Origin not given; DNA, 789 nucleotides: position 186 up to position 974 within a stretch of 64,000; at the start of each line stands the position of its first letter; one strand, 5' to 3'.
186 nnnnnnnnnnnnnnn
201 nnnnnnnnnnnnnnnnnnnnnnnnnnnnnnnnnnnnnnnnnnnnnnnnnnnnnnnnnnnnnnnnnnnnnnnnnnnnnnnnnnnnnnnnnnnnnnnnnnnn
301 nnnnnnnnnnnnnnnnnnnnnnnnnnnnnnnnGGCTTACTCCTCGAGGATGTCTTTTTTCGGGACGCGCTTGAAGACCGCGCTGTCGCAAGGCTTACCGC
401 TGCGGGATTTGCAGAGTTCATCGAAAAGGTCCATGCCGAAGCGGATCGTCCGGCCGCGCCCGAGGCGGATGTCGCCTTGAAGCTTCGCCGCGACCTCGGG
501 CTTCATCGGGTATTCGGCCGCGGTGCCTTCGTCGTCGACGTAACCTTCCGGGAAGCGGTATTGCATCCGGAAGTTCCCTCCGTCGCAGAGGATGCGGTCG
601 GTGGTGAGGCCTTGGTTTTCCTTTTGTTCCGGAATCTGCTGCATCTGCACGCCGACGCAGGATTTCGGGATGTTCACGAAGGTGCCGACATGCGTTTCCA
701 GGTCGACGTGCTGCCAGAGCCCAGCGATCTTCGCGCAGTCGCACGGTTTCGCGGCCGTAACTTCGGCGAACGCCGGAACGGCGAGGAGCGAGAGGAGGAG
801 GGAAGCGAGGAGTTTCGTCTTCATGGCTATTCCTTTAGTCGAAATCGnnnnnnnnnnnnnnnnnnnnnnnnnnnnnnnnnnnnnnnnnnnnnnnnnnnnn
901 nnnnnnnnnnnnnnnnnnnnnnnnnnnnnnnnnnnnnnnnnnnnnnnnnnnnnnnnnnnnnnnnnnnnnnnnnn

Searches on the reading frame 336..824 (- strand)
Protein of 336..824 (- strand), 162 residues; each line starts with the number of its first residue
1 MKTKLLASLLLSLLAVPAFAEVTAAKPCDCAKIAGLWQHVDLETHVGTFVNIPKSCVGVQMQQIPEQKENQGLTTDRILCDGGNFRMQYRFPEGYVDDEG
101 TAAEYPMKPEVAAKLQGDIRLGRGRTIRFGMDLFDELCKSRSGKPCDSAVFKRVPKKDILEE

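Call 4: search_protein_families(library=pfam, proteins=[window:336-824:-], max_evalue=1)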
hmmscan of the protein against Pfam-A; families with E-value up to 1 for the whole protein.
window:336-824:- (162 aa): 0 families

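Call 5: search_protein_families(library=ncbifam, proteins=[window:336-824:-], max_evalue=1)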
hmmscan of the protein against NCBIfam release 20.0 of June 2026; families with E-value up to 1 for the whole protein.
window:336-824:- (162 aa): 0 families

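Call 70: predict_structure(protein=window:339-824:-)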
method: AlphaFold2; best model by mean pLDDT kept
length: 162 residues; sequences in the alignment: 1
mean_pLDDT: 44.2   pTM: 0.33
mean pLDDT of the five models: 44.2, 37.1, 36.8, 36.4, 34.6
residues with pLDDT >= 90: 0; 70-90: 0; 50-70: 39; < 50: 123
segments of 3 or more residues with pLDDT < 50: 17-27, 30-105, 114-131, 140-143, 146-153
pLDDT, mean of each block of 10 residues (from residue 1): 52 48 46 45 43 41 35 35 38 43 51 42 39 51 45 50 57
secondary structure, 60 per line:
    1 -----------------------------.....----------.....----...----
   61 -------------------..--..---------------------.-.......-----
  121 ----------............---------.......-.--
elements in order: H30-34 E45-49 H109-115 H131-142 E152-155
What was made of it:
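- Tried and rejected: The AF2 model of the 162-aa neighbour was unusable (pLDDT 44, call 70), so no fold search was run on it.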
